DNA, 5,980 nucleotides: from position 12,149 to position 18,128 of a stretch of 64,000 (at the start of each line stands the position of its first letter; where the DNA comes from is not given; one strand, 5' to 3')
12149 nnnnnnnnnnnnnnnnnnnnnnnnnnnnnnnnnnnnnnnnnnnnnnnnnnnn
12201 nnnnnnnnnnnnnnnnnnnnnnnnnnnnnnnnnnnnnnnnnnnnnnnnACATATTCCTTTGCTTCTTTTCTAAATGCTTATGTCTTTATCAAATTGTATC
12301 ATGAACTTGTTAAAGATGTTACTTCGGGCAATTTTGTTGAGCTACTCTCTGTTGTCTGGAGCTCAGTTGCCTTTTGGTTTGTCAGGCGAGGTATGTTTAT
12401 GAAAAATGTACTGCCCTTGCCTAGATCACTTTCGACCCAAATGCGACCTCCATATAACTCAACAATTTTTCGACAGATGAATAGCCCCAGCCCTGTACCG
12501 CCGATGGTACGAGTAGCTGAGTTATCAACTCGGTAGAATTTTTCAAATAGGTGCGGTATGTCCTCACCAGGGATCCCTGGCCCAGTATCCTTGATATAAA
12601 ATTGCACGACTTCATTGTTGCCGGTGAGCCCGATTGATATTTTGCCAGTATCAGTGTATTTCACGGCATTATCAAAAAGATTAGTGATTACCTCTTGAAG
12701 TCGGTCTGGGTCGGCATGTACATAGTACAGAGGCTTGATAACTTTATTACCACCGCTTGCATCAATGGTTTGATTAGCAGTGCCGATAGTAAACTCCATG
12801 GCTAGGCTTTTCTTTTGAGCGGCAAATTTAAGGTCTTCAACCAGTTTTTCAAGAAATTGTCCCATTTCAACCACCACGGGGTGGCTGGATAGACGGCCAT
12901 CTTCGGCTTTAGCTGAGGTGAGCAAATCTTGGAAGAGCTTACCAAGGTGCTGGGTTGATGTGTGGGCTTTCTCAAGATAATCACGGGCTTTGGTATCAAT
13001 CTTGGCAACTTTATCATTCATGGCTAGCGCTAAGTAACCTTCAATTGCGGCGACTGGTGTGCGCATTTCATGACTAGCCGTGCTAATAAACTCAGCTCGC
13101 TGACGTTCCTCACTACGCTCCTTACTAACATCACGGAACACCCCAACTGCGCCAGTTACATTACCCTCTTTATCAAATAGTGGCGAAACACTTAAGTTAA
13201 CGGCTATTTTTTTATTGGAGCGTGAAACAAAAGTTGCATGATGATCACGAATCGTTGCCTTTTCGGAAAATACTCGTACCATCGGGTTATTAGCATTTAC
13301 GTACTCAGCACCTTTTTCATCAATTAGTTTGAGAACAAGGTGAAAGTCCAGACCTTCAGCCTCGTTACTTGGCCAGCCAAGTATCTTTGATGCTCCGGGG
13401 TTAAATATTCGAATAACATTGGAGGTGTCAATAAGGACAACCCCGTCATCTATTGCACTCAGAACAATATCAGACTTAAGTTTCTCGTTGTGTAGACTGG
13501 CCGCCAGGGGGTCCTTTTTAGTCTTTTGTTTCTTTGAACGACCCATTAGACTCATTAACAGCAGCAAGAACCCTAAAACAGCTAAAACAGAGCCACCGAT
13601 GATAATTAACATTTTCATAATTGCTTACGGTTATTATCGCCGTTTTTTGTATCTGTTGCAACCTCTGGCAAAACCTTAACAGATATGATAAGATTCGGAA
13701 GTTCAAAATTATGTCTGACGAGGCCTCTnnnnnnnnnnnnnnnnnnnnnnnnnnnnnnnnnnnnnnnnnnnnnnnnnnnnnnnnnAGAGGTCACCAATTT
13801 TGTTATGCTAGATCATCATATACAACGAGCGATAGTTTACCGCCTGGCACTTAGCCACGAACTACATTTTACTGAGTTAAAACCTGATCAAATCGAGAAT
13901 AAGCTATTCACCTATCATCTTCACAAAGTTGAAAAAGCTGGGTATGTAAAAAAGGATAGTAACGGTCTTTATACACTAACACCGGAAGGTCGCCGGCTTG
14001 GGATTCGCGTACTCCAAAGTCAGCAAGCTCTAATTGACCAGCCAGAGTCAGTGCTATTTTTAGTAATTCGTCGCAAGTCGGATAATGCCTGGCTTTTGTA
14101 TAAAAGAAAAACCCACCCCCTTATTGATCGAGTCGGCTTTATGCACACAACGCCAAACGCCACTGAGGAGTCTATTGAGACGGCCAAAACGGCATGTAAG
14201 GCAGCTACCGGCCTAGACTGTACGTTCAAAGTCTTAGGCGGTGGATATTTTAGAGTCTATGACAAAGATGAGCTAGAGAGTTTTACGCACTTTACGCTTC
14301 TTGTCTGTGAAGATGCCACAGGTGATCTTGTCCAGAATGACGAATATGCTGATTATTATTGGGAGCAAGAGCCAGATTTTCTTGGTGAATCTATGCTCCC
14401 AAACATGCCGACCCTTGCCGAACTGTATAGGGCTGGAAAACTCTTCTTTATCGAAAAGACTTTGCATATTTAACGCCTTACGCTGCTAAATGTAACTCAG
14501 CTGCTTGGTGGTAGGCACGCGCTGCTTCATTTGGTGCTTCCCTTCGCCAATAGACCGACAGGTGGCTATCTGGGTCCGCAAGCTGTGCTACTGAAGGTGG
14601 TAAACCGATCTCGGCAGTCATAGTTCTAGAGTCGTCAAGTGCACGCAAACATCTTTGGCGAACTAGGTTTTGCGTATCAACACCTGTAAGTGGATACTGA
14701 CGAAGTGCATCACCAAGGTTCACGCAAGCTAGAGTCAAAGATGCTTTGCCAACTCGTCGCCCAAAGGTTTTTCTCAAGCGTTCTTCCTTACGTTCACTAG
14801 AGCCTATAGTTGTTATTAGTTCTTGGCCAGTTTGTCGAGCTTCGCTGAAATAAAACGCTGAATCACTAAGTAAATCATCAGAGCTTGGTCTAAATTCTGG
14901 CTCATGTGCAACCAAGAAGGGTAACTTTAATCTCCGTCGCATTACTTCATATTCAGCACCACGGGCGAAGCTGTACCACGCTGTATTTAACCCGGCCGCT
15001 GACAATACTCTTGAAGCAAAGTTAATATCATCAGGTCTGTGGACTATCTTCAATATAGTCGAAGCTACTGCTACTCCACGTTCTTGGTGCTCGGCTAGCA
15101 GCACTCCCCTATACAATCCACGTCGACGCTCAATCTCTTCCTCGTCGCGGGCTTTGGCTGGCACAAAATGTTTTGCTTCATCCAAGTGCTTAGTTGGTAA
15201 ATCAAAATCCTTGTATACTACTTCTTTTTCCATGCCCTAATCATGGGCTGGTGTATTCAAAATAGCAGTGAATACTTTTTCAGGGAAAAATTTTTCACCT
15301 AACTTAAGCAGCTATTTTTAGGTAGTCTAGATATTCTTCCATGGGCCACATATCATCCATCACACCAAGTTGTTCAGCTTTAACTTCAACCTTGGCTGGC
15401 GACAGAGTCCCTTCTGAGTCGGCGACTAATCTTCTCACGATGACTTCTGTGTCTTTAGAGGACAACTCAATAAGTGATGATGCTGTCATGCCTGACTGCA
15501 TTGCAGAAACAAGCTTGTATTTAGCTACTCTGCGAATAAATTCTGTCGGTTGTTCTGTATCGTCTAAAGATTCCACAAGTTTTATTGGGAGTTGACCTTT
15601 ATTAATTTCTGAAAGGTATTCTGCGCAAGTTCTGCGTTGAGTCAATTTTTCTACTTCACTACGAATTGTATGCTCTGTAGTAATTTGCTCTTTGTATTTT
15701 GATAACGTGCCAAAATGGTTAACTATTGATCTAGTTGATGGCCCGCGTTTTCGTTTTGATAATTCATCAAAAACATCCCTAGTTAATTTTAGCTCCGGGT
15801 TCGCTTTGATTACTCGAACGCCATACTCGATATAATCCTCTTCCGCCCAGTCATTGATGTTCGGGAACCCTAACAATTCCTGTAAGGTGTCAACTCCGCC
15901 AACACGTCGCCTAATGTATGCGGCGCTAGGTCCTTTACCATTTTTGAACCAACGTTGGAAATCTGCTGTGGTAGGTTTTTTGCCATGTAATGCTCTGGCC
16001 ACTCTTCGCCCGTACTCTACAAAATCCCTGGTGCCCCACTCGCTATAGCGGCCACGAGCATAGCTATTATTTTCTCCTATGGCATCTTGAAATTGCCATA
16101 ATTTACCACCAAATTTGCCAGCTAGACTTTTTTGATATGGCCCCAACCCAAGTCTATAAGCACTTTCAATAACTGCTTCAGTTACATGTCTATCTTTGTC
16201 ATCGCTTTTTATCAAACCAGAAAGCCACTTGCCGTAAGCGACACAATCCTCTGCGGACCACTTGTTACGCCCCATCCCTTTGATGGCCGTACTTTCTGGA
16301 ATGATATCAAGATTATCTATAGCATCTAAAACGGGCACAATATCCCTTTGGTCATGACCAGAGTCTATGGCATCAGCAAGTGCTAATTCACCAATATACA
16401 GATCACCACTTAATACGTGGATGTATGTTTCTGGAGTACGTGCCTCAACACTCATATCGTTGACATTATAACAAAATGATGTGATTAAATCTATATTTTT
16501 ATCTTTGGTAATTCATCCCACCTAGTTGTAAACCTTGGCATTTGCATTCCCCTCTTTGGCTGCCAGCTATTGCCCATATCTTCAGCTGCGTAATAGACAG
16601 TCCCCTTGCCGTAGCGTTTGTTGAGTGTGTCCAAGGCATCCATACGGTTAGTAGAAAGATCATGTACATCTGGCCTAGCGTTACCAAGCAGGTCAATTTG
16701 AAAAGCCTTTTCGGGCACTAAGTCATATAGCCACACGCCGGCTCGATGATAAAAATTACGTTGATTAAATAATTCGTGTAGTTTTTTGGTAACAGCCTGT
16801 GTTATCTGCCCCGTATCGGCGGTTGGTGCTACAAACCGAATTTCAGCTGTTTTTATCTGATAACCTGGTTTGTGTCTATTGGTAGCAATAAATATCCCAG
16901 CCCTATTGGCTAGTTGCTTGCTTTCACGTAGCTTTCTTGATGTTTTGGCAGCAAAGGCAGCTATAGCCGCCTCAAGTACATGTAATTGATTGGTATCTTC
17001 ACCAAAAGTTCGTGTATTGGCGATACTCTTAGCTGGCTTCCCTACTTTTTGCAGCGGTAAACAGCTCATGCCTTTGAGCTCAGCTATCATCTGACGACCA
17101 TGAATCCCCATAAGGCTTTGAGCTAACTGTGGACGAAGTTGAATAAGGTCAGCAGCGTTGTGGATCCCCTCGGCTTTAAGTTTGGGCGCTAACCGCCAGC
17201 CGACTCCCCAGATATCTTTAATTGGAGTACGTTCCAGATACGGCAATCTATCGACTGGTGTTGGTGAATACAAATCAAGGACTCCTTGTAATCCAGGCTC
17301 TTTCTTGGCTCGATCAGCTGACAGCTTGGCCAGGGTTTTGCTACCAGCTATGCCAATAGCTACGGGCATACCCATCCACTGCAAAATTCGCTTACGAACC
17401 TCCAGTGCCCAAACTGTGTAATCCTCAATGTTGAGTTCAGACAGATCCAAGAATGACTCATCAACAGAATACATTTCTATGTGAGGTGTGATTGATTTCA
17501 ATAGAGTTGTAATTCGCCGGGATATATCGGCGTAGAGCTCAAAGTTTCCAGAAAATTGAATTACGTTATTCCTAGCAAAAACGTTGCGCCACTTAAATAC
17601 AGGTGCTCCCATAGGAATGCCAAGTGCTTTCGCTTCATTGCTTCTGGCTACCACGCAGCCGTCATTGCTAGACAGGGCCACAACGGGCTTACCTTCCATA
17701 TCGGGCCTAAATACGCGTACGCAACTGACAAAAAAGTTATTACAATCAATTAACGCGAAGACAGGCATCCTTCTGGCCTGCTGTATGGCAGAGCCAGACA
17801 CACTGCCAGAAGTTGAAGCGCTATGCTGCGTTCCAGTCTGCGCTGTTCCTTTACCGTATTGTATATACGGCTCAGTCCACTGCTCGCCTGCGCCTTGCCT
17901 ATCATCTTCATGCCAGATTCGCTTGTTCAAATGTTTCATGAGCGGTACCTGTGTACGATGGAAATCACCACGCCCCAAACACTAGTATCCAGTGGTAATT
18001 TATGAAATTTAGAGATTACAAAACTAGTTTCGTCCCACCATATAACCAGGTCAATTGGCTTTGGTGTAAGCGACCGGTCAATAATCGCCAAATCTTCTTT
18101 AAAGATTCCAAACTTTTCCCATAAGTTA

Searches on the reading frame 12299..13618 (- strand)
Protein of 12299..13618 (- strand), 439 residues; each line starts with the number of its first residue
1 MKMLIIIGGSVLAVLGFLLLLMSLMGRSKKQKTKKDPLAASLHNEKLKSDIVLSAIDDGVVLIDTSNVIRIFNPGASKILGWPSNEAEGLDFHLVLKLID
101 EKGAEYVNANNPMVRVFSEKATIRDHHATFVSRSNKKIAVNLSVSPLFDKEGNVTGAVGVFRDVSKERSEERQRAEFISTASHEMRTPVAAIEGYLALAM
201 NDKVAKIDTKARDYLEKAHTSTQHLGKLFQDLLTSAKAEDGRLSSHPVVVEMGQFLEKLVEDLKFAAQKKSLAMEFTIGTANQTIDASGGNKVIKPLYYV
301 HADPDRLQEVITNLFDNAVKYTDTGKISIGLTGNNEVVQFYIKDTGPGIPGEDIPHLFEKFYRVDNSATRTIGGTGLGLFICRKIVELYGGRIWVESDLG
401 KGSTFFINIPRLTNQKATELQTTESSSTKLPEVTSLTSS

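Call 32: search_protein_families(library=pfam, proteins=[window:12299-13618:-], max_evalue=0.00001)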
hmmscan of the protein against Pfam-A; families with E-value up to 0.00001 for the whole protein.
window:12299-13618:- (439 aa): 5 families
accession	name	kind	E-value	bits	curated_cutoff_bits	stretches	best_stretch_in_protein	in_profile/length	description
PF02518.31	HATPase_c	-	2.2e-33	115.5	26.4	1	303-411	2-109/111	Histidine kinase-, DNA gyrase B-, and HSP90-like ATPase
PF00512.31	HisKA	-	5.6e-15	55.6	26.9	1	173-241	1-66/66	His Kinase A (phospho-acceptor) domain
PF13426.13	PAS_9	-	2.3e-10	41.1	27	1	57-165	1-102/103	PAS domain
PF00989.32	PAS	-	1.3e-09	38.5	22.6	1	53-164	7-113/113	PAS fold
PF08448.16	PAS_4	-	1.9e-09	38.1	23.1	1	54-168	2-109/110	PAS fold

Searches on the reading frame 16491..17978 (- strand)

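Call 32: search_protein_families(library=pfam, proteins=[window:16491-17978:-], max_evalue=0.00001)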
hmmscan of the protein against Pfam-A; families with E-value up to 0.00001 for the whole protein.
window:16491-17978:- (495 aa): 3 families
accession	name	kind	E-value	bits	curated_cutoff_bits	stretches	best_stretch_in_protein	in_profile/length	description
PF00817.25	IMS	-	4e-34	118.1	23.2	1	77-221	1-147/148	impB/mucB/samB family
PF11799.13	IMS_C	-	6.4e-18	65.6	20.7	1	317-430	2-109/109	impB/mucB/samB family C-terminal domain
PF13438.11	DUF4113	-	3.7e-16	59.3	24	1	446-493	4-51/51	Domain of unknown function (DUF4113)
